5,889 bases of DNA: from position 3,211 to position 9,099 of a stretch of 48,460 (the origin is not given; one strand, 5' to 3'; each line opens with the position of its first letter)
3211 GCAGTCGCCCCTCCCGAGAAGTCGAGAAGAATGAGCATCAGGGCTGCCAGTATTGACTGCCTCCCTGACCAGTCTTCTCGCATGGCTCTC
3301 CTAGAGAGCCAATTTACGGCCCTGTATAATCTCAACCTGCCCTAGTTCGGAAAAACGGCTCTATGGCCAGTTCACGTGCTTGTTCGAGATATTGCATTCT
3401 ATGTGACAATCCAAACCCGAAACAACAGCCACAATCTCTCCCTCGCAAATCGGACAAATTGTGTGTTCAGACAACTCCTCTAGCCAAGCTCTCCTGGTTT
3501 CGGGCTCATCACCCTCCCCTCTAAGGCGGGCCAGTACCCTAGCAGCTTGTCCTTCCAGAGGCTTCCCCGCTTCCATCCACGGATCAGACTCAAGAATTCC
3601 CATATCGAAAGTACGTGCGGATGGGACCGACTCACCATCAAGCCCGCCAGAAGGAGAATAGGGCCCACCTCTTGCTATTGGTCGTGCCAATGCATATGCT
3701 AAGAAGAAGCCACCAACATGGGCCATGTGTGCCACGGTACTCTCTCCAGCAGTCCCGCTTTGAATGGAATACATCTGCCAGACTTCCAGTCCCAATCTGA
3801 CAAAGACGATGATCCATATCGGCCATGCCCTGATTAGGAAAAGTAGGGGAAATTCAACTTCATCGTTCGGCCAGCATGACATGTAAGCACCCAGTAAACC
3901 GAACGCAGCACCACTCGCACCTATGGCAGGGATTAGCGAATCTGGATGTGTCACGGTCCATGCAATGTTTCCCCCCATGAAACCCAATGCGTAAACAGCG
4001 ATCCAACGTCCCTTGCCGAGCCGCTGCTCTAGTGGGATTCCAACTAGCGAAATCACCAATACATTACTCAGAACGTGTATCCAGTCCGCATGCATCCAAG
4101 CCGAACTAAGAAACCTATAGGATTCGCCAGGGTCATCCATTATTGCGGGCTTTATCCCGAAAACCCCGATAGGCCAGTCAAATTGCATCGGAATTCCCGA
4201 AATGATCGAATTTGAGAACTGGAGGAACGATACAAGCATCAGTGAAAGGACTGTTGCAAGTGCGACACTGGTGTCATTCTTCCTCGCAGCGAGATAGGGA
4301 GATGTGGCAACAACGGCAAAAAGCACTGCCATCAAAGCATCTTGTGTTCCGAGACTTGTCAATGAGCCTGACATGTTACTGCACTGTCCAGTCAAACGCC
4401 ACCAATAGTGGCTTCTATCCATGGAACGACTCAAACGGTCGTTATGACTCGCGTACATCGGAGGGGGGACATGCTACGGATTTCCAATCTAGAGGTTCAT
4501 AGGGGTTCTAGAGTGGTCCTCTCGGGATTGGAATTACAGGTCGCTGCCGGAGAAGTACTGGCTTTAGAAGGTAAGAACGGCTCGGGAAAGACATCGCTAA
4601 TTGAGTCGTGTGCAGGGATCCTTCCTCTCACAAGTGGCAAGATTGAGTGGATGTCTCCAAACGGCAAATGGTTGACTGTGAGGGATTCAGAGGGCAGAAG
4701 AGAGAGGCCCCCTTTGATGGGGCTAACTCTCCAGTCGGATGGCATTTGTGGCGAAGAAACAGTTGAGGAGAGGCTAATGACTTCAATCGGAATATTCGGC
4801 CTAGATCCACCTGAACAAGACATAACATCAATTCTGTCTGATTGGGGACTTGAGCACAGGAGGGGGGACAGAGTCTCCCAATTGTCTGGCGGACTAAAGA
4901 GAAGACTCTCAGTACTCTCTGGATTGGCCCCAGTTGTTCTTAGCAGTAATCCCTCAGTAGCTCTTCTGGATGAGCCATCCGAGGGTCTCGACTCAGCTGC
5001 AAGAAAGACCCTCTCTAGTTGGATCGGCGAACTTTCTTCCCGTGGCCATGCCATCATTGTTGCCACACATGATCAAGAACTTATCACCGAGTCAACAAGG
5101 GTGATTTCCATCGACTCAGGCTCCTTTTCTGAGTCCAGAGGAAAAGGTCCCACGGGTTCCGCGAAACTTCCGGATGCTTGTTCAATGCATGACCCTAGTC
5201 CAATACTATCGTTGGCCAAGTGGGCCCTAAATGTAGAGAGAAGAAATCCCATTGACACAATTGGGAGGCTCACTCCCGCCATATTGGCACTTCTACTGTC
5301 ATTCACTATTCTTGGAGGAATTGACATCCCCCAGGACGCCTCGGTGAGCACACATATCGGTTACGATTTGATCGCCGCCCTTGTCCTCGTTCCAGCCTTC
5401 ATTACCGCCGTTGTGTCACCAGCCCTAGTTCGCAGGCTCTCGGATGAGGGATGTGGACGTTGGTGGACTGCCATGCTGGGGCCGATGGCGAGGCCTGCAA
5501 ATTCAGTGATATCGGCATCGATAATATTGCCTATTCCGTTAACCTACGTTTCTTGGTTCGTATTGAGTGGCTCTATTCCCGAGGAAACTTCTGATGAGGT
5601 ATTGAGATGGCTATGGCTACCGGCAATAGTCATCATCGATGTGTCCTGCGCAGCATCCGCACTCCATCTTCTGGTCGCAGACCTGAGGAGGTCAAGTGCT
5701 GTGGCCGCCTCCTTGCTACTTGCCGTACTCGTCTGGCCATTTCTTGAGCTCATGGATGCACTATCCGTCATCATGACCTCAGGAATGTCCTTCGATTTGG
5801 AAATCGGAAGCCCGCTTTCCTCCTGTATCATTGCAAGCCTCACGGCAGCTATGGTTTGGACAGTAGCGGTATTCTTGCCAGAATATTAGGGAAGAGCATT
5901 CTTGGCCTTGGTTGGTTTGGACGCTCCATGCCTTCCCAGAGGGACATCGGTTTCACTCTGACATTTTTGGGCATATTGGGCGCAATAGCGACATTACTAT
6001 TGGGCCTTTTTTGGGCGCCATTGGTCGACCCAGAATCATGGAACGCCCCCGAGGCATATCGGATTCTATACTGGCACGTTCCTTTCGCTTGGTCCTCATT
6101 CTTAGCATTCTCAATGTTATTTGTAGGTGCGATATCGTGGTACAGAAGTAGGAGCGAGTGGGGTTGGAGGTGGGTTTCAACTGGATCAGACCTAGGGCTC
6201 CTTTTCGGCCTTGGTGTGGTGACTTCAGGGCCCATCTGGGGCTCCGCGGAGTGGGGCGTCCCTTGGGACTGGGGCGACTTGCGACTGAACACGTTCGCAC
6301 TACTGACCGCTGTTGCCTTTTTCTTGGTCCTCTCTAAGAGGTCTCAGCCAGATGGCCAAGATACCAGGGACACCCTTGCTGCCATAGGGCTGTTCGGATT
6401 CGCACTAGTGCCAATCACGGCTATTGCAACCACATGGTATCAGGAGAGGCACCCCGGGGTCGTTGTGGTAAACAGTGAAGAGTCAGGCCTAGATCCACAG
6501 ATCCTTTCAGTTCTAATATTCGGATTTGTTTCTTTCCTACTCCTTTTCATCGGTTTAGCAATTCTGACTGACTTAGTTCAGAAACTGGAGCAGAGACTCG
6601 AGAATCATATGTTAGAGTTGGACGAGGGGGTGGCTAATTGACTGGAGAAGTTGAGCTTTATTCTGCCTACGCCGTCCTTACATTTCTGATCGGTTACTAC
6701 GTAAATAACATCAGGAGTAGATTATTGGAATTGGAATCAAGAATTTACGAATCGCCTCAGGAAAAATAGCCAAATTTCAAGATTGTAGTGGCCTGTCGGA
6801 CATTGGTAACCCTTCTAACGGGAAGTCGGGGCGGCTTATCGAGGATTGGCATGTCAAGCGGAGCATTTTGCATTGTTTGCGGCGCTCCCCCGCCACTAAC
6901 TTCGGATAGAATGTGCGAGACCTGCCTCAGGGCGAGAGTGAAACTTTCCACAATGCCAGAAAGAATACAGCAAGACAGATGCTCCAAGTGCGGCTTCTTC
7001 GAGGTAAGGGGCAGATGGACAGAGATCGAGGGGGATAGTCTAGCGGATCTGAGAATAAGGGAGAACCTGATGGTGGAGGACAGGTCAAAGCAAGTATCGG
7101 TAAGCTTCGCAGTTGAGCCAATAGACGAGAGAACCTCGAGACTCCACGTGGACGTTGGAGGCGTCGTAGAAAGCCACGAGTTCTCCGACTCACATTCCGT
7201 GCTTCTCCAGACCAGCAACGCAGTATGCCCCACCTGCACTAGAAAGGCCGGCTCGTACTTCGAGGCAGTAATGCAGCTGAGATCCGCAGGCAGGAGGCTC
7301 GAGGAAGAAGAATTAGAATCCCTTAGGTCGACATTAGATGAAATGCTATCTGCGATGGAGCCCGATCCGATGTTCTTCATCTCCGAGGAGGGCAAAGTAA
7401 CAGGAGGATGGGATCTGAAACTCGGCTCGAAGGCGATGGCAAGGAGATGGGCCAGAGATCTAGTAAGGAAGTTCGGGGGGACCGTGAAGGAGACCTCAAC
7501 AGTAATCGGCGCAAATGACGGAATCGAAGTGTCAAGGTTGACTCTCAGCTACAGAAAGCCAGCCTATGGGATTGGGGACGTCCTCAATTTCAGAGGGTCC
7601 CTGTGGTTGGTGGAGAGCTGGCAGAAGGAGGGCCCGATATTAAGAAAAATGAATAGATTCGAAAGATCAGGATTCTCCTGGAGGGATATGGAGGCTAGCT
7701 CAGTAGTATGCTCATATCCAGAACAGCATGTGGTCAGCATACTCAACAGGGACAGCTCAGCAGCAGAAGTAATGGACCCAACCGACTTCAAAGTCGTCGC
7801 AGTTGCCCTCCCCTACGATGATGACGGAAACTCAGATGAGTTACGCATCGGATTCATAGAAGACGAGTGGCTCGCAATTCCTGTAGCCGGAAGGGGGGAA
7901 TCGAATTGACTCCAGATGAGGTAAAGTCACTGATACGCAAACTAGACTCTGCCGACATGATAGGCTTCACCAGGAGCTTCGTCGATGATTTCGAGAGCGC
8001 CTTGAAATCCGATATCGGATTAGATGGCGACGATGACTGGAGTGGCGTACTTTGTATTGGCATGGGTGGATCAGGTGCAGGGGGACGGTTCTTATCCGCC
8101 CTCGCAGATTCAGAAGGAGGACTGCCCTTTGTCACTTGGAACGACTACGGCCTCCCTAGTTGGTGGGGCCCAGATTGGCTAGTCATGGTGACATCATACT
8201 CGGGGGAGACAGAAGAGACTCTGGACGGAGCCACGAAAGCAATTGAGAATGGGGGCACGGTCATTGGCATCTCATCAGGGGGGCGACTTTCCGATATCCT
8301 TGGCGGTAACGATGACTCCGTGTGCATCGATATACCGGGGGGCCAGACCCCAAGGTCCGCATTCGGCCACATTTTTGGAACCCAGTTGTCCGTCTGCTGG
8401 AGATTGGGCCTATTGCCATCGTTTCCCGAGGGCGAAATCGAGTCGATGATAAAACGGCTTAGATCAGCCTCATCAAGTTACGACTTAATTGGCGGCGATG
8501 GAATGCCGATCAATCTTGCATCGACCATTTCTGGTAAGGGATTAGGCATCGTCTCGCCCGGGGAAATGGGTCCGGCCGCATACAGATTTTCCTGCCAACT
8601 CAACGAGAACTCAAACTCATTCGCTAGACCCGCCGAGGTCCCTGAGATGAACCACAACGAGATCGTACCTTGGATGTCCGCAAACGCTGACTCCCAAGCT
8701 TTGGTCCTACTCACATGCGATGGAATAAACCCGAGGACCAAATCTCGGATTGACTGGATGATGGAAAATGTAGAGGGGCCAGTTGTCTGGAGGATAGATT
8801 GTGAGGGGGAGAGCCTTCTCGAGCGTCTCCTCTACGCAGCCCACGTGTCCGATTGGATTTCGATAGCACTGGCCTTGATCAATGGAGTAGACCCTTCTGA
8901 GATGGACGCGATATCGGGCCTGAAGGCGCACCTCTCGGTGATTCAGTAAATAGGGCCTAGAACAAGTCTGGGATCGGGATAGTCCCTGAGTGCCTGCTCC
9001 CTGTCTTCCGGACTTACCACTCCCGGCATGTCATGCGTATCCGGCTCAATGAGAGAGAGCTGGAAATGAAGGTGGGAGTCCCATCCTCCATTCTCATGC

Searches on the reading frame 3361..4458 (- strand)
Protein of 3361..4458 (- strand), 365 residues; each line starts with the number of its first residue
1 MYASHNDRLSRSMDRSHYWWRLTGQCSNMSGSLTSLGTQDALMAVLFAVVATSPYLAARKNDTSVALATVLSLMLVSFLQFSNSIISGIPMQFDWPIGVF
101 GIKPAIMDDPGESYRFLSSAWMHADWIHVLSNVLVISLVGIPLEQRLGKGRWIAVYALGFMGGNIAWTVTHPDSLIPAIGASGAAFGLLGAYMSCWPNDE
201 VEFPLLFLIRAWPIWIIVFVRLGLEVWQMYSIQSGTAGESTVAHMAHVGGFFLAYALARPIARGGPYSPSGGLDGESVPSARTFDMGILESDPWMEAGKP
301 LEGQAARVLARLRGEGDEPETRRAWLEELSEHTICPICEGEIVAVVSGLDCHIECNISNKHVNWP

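Call 12: search_protein_families(library=pfam, proteins=[window:3361-4458:-], max_evalue=0.00001)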
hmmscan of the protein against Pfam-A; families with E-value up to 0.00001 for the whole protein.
window:3361-4458:- (365 aa): 1 family
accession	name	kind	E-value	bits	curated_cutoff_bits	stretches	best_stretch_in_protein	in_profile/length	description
PF01694.28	Rhomboid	-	5.5e-25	88.7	22.6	1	111-259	2-138/143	Rhomboid domain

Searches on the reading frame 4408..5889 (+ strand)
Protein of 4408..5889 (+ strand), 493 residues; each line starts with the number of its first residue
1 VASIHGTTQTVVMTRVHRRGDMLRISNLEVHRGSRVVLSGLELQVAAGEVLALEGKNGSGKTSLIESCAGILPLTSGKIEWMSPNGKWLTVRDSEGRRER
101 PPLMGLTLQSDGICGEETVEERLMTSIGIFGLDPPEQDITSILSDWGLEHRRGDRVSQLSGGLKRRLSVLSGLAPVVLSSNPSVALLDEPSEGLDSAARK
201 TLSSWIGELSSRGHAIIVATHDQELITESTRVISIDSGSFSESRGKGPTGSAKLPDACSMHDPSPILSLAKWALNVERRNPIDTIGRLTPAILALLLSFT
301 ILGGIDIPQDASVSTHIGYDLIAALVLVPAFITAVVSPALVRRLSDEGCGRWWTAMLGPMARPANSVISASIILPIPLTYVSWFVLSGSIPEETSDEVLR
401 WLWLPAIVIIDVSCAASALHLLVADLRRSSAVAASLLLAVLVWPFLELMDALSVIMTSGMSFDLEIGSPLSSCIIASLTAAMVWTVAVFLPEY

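Call 12: search_protein_families(library=pfam, proteins=[window:4408-5889:+], max_evalue=0.00001)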
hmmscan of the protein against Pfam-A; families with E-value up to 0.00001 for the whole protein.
window:4408-5889:+ (493 aa): 3 families
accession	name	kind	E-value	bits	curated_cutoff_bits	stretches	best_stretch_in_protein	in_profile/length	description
PF00005.33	ABC_tran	-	3.1e-17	63.9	25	1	38-191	1-136/137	ABC transporter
PF13304.12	AAA_21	-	6.7e-09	36.7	27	1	150-226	229-303/304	AAA domain, putative AbiEii toxin, Type IV TA system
PF02463.25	SMC_N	-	4.2e-07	30.1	40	0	136-236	120-212/220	RecF/RecN/SMC N terminal domain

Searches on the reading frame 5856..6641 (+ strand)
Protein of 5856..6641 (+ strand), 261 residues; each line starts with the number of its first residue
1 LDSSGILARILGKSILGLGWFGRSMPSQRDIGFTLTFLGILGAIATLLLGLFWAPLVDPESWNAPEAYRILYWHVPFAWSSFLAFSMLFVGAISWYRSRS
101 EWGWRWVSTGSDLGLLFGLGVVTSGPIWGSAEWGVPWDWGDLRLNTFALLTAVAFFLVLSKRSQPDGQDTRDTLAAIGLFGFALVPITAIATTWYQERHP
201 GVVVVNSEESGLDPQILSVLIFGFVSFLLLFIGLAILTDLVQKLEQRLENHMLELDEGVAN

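Call 12: search_protein_families(library=pfam, proteins=[window:5856-6641:+], max_evalue=0.00001)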
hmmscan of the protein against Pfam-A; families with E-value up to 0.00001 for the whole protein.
window:5856-6641:+ (261 aa): 1 family
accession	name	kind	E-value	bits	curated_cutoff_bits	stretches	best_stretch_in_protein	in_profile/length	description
PF01578.25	Cytochrom_C_asm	-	1.1e-07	32.1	29.9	1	37-197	33-209/212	Cytochrome C assembly protein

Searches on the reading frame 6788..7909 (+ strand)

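Call 12: search_protein_families(library=pfam, proteins=[window:6788-7909:+], max_evalue=0.00001)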
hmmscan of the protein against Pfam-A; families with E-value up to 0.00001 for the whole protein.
window:6788-7909:+ (373 aa): 1 family
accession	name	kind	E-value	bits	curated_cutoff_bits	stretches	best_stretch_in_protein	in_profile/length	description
PF04981.18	NMD3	-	7.8e-40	137.4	24.9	1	28-255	1-241/243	NMD3 family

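Call 54: search_protein_families(library=ncbifam, proteins=[window:6788-7909:+], max_evalue=0.00001)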
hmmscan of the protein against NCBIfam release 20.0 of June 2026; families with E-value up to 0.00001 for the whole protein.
window:6788-7909:+ (373 aa): 0 families

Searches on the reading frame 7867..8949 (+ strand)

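Call 12: search_protein_families(library=pfam, proteins=[window:7867-8949:+], max_evalue=0.00001)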
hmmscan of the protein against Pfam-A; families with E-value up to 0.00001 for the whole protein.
window:7867-8949:+ (360 aa): 1 family
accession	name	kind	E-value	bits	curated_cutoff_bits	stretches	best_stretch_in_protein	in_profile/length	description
PF10432.14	bact-PGI_C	-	1.9e-33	116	24.5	1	216-356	7-151/151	Bacterial phospho-glucose isomerase C-terminal SIS domain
